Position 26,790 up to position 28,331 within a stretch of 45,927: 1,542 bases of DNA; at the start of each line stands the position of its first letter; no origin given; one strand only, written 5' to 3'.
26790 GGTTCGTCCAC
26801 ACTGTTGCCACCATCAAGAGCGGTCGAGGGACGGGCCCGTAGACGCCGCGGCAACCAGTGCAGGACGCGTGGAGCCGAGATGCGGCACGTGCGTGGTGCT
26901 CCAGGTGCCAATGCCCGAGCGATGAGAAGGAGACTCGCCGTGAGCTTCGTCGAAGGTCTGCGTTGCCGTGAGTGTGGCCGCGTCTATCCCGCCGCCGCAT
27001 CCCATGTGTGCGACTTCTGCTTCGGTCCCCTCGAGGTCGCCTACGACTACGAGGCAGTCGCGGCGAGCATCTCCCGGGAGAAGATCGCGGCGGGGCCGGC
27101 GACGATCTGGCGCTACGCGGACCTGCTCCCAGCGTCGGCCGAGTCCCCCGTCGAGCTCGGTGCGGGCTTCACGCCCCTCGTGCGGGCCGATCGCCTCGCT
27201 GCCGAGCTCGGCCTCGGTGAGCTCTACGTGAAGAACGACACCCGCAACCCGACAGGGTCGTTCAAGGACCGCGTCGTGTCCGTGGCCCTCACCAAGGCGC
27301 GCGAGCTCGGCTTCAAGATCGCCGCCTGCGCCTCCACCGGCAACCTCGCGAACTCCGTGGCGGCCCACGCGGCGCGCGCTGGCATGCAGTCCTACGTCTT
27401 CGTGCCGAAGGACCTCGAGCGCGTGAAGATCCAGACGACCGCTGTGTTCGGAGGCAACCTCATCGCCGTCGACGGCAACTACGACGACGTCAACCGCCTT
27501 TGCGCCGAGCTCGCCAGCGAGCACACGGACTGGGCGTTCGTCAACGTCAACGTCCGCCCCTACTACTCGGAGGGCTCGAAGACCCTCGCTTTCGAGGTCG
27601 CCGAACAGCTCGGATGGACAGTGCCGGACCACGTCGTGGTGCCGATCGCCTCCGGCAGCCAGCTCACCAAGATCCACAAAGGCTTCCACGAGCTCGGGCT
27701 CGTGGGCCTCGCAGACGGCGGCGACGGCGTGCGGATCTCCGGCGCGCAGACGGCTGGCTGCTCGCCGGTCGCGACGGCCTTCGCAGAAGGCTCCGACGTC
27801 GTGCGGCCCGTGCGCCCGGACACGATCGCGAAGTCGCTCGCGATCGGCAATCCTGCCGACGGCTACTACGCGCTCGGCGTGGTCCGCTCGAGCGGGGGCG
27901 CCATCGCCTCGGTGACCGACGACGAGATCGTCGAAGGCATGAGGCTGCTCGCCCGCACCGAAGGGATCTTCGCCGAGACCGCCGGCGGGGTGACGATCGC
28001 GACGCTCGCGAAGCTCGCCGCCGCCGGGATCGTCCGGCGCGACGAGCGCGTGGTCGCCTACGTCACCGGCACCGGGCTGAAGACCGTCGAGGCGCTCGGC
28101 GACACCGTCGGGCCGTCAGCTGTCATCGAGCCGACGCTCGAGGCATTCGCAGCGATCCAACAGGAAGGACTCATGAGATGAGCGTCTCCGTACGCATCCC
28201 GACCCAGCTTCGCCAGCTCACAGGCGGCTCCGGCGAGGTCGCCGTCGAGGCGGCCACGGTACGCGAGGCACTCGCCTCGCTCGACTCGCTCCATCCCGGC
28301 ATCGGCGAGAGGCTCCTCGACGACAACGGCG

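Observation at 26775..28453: S-box (SAM) riboswitch controls a 'threonine synthase' + MoaD-like GG-carrier pair: predicted sulfur-carrier-protein-dependent homocysteine/methionine synthesis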

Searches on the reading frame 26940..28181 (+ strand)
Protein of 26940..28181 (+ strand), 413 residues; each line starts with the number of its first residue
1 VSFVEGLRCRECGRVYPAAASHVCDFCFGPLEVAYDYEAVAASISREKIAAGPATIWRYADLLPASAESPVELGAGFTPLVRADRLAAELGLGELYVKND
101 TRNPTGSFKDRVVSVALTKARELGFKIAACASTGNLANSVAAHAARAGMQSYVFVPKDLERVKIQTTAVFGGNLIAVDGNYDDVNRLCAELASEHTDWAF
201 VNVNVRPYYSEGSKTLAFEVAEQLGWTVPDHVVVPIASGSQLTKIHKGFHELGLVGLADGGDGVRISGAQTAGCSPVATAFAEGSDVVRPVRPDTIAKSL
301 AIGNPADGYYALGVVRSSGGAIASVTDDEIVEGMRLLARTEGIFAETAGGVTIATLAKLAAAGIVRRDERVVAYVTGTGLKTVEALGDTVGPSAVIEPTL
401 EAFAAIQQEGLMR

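Call 5: search_protein_families(library=pfam, proteins=[window:26940-28181:+], max_evalue=0.01)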
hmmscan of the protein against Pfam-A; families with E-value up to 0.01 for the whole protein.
window:26940-28181:+ (413 aa): 2 families
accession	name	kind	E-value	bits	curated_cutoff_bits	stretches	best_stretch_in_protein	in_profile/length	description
PF00291.31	PALP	-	1.7e-76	257.8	35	1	72-377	2-295/295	Pyridoxal-phosphate dependent enzyme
PF05810.19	NinF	-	2.5e-05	24.5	27.5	1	8-32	1-25/25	NinF protein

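Call 6: search_protein_families(library=ncbifam, proteins=[window:26940-28181:+], max_evalue=0.01)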
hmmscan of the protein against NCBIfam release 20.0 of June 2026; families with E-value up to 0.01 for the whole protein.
window:26940-28181:+ (413 aa): 44 families (the best 25 are shown)
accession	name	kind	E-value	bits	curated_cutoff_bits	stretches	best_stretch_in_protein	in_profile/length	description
NF006050.0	PRK08197.1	equivalog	1.5e-91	307.2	303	1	1-386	3-388/406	threonine synthase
TIGR00260.1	thrC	equivalog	2.9e-88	296.3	167.1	1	56-384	1-340/340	threonine synthase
NF004170.0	PRK05638.1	equivalog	1.1e-70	238.4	421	1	7-383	2-359/442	threonine synthase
NF004996.0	PRK06381.1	equivalog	9.8e-44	149.6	266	1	75-378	13-317/319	threonine synthase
NF006205.0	PRK08329.1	equivalog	2.5e-43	148.4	358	1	7-382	2-346/347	threonine synthase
NF005035.0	PRK06450.1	equivalog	5.8e-42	143.7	301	1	8-382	5-337/338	threonine synthase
TIGR01127.1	ilvA_1Cterm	equivalog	2.2e-24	86.2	378.75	1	78-358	1-267/380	threonine ammonia-lyase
TIGR03844.1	cysteate_syn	equivalog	2.3e-22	79.3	324.9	1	7-384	3-384/398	cysteate synthase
NF006390.0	PRK08639.1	equivalog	5.1e-22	78.4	421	1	78-378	26-313/418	threonine ammonia-lyase IlvA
NF005292.0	PRK06815.1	equivalog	4.5e-21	75.2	371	1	77-362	21-293/320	threonine/serine dehydratase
NF006389.0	PRK08638.1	equivalog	5.5e-20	71.6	453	1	77-378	27-313/333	bifunctional threonine ammonia-lyase/L-serine ammonia-lyase TdcB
NF004771.0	PRK06110.1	equivalog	2.9e-19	69.4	317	1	77-359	21-289/323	threonine dehydratase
NF005600.0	PRK07334.1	equivalog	3.7e-18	65.3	496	1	78-358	29-293/408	threonine ammonia-lyase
NF006058.0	PRK08206.1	equivalog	4.5e-18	64.9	276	1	127-361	118-356/402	diaminopropionate ammonia-lyase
NF005680.0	PRK07476.1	equivalog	2.1e-17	63.1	413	1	77-381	23-312/326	hydroxyectoine utilization dehydratase EutB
TIGR01136.1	cysKM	subfamily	4e-13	49.4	344.15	1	76-196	6-130/299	cysteine synthase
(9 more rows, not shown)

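Call 16: find_homologous_proteins(query=window:26940-28181:+, max_evalue=1e-20)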
Query window:26940-28181:+ (413 aa): 8000 proteins with E <= 1e-20 among 8000 candidates; the best 120 are listed.
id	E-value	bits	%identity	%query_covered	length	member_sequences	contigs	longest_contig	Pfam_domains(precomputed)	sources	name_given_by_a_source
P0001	3.0e-267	904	100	100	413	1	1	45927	PF00291.32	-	-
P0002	1.7e-266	902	100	100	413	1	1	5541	PF00291.32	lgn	-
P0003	2.0e-265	898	99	100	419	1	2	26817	PF00291.32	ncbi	ncbi:MAG: threonine synthase [Acidimicrobiales bacterium]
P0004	6.8e-265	897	99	100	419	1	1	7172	PF00291.32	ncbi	ncbi:MAG: threonine synthase [Acidimicrobiales bacterium]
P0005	7.4e-265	896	99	100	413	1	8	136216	PF00291.32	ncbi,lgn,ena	-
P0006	1.5e-264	895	99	100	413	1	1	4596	PF00291.32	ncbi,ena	-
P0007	4.4e-264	894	99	100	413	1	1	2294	PF00291.32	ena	-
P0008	4.4e-252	854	94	100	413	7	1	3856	PF00291.32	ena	-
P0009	1.4e-250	849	94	100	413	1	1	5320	PF00291.32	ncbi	-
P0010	5.0e-250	848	94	100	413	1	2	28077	PF00291.32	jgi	jgi:threonine synthase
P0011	5.2e-236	801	88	99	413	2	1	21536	PF00291.32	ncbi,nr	ncbi:MAG: L-threonine synthase [Acidimicrobiaceae bacterium]|nr:L-threonine synthase [Acidimicrobiac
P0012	2.1e-233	793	87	100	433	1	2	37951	PF00291.32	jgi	-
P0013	6.3e-232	788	86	100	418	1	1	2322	PF00291.32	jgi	jgi:threonine synthase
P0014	1.0e-230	784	86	100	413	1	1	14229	PF00291.32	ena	-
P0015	1.0e-230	784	86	100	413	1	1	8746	PF00291.32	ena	-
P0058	5.9e-214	729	82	98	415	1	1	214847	PF00291.32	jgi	jgi:threonine synthase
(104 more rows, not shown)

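Call 19: search_solved_structures(query=window:26940-28181:+, max_evalue=1e-10, show_alignments=1)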
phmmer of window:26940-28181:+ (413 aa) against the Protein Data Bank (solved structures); distinct sequences matched with E-value up to 1e-10: 14.
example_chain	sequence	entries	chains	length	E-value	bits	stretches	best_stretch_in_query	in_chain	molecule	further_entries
6cgq_A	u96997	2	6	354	1.5e-57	199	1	54-396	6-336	Threonine synthase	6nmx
2zsj_A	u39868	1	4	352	5.2e-57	197.2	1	56-384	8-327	Threonine synthase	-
1uim_A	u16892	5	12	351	3.8e-54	187.8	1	53-404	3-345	Threonine Synthase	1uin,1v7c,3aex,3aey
2d1f_A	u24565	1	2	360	6.5e-53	183.7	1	53-394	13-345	Threonine synthase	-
1e5x_A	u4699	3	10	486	4e-31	112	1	74-385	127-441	THREONINE SYNTHASE | THREONINE SYNTHASE 1, CHLOROPLASTIC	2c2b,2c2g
1pwe_A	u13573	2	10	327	9e-14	54.9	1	89-356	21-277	L-serine dehydratase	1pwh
8zkv_A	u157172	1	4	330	4.4e-13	52.6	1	60-245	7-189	L-threonine dehydratase biosynthetic IlvA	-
9d2q_A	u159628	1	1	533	5.1e-13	52.4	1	60-371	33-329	L-threonine dehydratase biosynthetic IlvA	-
1tdj_A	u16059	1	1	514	5.2e-13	52.4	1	60-365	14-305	BIOSYNTHETIC THREONINE DEAMINASE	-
43cq_A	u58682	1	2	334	5.7e-13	52.2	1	60-245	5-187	L-threonine dehydratase biosynthetic IlvA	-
4h27_A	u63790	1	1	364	1.8e-12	50.6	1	88-356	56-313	L-serine dehydratase/L-threonine deaminase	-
2gn0_A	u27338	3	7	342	2.4e-12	50.2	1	88-360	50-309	Threonine dehydratase catabolic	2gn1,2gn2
1p5j_A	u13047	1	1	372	9e-12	48.3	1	88-356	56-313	L-serine dehydratase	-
1v71_A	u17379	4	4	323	1e-11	48.1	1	65-356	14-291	Hypothetical protein C320.14 in chromosome III | Uncharacterized protein C320.14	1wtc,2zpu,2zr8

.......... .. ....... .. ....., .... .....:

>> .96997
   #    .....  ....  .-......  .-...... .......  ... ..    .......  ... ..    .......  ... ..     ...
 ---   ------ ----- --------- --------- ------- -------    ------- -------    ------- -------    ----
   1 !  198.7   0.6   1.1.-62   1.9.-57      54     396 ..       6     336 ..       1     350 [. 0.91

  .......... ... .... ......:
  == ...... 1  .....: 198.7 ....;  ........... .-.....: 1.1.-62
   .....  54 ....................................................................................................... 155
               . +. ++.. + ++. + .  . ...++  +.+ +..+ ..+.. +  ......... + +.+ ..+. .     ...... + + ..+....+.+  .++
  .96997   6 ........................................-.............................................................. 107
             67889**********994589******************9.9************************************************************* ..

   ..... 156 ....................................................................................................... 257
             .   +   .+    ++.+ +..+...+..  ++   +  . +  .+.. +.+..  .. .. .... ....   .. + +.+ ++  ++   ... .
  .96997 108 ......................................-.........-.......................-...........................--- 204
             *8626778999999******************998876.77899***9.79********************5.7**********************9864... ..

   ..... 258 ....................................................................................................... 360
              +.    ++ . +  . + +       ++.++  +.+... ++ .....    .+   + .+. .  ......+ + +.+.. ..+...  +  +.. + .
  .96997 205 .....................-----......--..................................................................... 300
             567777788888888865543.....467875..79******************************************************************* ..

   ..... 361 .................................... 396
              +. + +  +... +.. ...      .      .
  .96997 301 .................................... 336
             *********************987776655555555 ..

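Call 30: search_dna_similar(query=window:26940-28181:+, collection=plasmids, mode=protein, max_rows=25, max_evalue=1e-30)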
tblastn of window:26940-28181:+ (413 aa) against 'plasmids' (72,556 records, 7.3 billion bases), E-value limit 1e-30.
Records with a match: 108; places in all: 113; records where one place covers at least 80% of the query: 91.
Best place of each record, by identity: <60% 108.
By first word of the organism name: Mesorhizobium 11; Azospirillum 10; Priestia 7; Natrinema 6; Haloarcula 6; Halorussus 6; Haladaptatus 5; Aminobacter 4; Acinetobacter 4; Haloferax 3; and 35 more.
By predicted mobility (MOB-suite, as given by PLSDB): non-mobilizable 90; mobilizable 11; conjugative 7.
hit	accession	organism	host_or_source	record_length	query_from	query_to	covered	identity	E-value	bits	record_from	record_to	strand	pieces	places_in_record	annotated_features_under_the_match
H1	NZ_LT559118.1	Nonomuraea gerenzanensis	-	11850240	7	405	97%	55.4%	2e-132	426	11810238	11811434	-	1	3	none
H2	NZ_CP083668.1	Haloprofundus halobius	cell culture,salt lake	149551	1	404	98%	39.1%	5e-64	229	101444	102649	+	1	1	thrC: threonine synthase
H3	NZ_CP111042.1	Haladaptatus caseinilyticus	cell culture,sediment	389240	1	400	97%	38.3%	1e-62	225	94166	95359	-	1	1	thrC: threonine synthase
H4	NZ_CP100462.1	Salinigranum marinum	cell culture,Saline soil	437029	1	402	97%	37.7%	3e-63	227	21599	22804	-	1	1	thrC: threonine synthase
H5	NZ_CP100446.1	Natrinema caseinilyticum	marine sediment,sediment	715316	1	408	99%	36.9%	4e-57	209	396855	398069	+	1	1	thrC: threonine synthase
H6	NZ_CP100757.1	Natrinema gelatinilyticum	marine sediment,sediment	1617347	1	408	99%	36.6%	3e-57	209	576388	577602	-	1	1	record has no annotation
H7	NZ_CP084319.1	Haloterrigena alkaliphila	Salt lake,Salt lake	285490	1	406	98%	36.8%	3e-61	221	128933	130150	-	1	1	thrC: threonine synthase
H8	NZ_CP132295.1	Natronococcus sp. AD-5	cell culture,sediment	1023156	1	408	99%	36.4%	1e-60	219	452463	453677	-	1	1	record has no annotation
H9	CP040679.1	Halostella pelagica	pure culture,isolated from salted brown ...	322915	1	406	98%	36.6%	2e-59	216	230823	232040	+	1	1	record has no annotation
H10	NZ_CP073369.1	Haloarcula sinaiiensis ATCC 33800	cell culture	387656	1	400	97%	37.0%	2e-59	216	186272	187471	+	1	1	thrC: threonine synthase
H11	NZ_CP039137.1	Haloarcula marismortui ATCC 43049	Cell culture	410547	1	400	97%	37.0%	2e-59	216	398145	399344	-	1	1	thrC: threonine synthase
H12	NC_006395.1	Haloarcula marismortui ATCC 43049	-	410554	1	400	97%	37.0%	2e-59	216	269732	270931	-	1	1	thrC: threonine synthase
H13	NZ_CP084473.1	Natrinema sp. DC36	cell culture,sediment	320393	1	406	98%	36.3%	4e-60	218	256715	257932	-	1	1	thrC: threonine synthase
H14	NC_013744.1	Haloterrigena turkmenica DSM 5511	-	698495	1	406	98%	35.8%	1e-58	214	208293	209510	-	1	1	thrC: threonine synthase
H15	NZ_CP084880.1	Natrinema halophilum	pure culture,salt mine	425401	1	400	97%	36.4%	7e-61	220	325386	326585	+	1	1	thrC: threonine synthase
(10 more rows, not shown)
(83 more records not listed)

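Call 31: get_annotated_region(hit=H1, flank=6000)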
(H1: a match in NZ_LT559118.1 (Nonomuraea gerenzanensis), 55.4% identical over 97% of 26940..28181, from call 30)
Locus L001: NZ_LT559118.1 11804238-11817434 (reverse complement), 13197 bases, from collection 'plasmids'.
description: Nonomuraea gerenzanensis isolate nono1 plasmid I, complete sequence
organism: Nonomuraea gerenzanensis (NCBI taxid 93944)
taxonomy: Bacteria; Actinomycetota; Actinomycetes; Streptosporangiales; Streptosporangiaceae; Nonomuraea; Nonomuraea gerenzanensis
host: -; source: -; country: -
typing (MOB-suite, as given by PLSDB): non-mobilizable
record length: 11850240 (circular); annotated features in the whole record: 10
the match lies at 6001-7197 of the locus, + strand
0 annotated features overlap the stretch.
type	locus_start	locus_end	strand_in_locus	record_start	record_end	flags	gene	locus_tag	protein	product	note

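Call 36: find_related_loci(query=A1, collection=genome_contigs, flank=6000)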
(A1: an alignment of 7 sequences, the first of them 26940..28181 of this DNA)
Query A1 (413 aa) in genome_contigs; peptide patterns used: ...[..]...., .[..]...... (x = any residue, [..] = any of these).
600 stretches matched a pattern (row limit reached: there are more); 597 encode a relative of the query (tblastn E <= 1e-3); the best 80 are kept; 80 distinct loci.
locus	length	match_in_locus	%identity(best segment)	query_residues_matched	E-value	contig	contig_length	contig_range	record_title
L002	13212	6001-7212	77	1-404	0e+0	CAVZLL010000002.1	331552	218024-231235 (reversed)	MAG: uncultured Acidimicrobiaceae bacterium isolate MFD02248.bin.1.43 genome assembly, contig: contig_11433, whole genom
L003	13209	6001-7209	77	1-403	0e+0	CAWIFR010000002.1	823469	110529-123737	MAG: uncultured Acidimicrobiaceae bacterium isolate MFD01872.bin.2.161 genome assembly, contig: contig_150515, whole gen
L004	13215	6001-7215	77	1-403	0e+0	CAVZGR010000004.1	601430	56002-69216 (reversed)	MAG: uncultured Acidimicrobiaceae bacterium isolate MFD04463.bin.2.18 genome assembly, contig: contig_53546, whole genom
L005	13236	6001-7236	75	1-409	0e+0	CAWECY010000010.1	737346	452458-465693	MAG: uncultured Acidimicrobiaceae bacterium isolate MFD03399.bin.2.105 genome assembly, contig: contig_24681, whole geno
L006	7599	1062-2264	68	2-403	1e-176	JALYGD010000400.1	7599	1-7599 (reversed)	MAG: Actinomycetota bacterium isolate GDC bin2 SD1469-71_k127_1706301, whole genome shotgun sequence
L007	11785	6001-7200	63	1-403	1e-166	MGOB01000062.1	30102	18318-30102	MAG: Chloroflexi bacterium RBG_16_68_14 RBG_16_scaffold_3809, whole genome shotgun sequence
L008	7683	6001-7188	61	7-403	3e-164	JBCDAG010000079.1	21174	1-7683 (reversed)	MAG: Cyanobacteria bacterium P01_F01_bin.53 k141_2652368_length_21174_cov_9.9906, whole genome shotgun sequence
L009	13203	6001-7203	62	1-402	9e-164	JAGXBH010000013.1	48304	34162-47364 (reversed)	MAG: Acidobacteria bacterium isolate REEB96 contig-150_680, whole genome shotgun sequence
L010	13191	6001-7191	60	7-403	1e-161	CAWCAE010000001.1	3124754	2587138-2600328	MAG: uncultured cyanobacterium isolate MFD03250.bin.1.175 genome assembly, contig: contig_1115, whole genome shotgun seq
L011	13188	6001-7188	60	7-403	5e-160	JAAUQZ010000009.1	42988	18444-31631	MAG: Leptolyngbyaceae cyanobacterium RM1_406_9 NODE_253_length_42988_cov_6.710459, whole genome shotgun sequence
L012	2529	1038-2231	66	6-405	4e-170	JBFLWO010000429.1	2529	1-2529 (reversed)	MAG: Actinomycetota bacterium isolate MAG034 MAG034_429, whole genome shotgun sequence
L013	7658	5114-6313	60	4-403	7e-159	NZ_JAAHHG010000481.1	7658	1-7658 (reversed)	MAG: Okeania sp. SIO3B5 3B5_NODE_481, whole genome shotgun sequence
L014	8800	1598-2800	59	2-403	3e-158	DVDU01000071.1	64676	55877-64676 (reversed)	MAG TPA_asm: Oscillatoriaceae cyanobacterium M33_DOE_052 k141_1601008, whole genome shotgun sequence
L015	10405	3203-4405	64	1-403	4e-158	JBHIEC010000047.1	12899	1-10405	MAG: Anaerolineae bacterium isolate b3.sp2_bin.41 NODE_1514_length_12899_cov_7.973684, whole genome shotgun sequence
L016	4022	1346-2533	59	4-403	4e-162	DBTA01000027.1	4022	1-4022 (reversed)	MAG TPA_asm: Dehalococcoidia bacterium UBA1328 UBA1328_contig_122959, whole genome shotgun sequence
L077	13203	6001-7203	57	7-403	1e-138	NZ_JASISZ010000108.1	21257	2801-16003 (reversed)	Streptomyces sp. PH10-H1 NODE_108_length_21257_cov_22.917511, whole genome shotgun sequence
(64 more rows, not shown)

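Call 38: search_protein_representatives(protein=window:26940-28181:+)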
Query: 413 residues. Proteins with E-value up to 0.001 (for the whole library): 16383; up to 1e-10: 8047; up to 1e-30: 2206. The best 150 are listed.
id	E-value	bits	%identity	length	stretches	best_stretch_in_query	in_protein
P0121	8.8e-154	529.0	58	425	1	4-406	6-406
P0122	2.9e-134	464.8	59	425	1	6-403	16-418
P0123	4.5e-133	460.9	53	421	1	6-406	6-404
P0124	2.5e-130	451.8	53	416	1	3-402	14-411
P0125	2.2e-125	435.6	54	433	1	7-405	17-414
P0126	4.6e-123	427.9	55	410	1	6-395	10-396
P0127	9.6e-119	413.7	72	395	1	5-261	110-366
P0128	1.1e-111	390.5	52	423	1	9-398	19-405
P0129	5.6e-111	388.1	68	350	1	1-252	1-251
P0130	2.2e-110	386.2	67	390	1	75-348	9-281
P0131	2.9e-110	385.8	63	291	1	4-294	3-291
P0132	5.9e-110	384.8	63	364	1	15-317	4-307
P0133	1.6e-108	380.0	61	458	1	14-359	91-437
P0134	2.2e-107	376.3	63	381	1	4-292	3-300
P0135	3.7e-107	375.6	63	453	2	19-296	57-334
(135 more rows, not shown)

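Call 42: find_related_loci(query=window:26940-28181:+, collection=metagenome_contigs, flank=1500)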
Query window:26940-28181:+ (413 aa) in metagenome_contigs; peptide patterns used: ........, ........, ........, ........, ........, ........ (x = any residue, [..] = any of these).
600 stretches matched a pattern (row limit reached: there are more); 525 encode a relative of the query (tblastn E <= 1e-3); the best 80 are kept; 80 distinct loci.
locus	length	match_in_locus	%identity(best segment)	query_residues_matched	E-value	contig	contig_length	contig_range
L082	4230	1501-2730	86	1-410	0e+0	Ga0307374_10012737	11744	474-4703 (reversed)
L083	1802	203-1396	81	3-400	0e+0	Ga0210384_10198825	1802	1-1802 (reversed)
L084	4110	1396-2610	79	1-405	0e+0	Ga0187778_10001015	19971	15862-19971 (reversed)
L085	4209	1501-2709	80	1-403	0e+0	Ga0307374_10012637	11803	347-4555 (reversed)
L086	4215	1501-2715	78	1-405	0e+0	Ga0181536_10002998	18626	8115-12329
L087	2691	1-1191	79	7-403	0e+0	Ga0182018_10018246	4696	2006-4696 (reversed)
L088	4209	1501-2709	77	1-403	0e+0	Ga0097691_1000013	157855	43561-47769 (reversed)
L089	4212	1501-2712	76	1-404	0e+0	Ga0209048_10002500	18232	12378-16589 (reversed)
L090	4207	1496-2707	77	1-404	0e+0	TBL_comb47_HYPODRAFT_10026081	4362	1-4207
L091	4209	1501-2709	78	1-403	0e+0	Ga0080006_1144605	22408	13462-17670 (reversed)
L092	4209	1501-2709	78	1-403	0e+0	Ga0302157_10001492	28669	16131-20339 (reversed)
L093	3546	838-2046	77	1-403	0e+0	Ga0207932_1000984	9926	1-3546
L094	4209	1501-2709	77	1-403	0e+0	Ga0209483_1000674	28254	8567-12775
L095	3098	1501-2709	77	1-403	0e+0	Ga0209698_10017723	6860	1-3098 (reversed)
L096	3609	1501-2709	78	1-403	0e+0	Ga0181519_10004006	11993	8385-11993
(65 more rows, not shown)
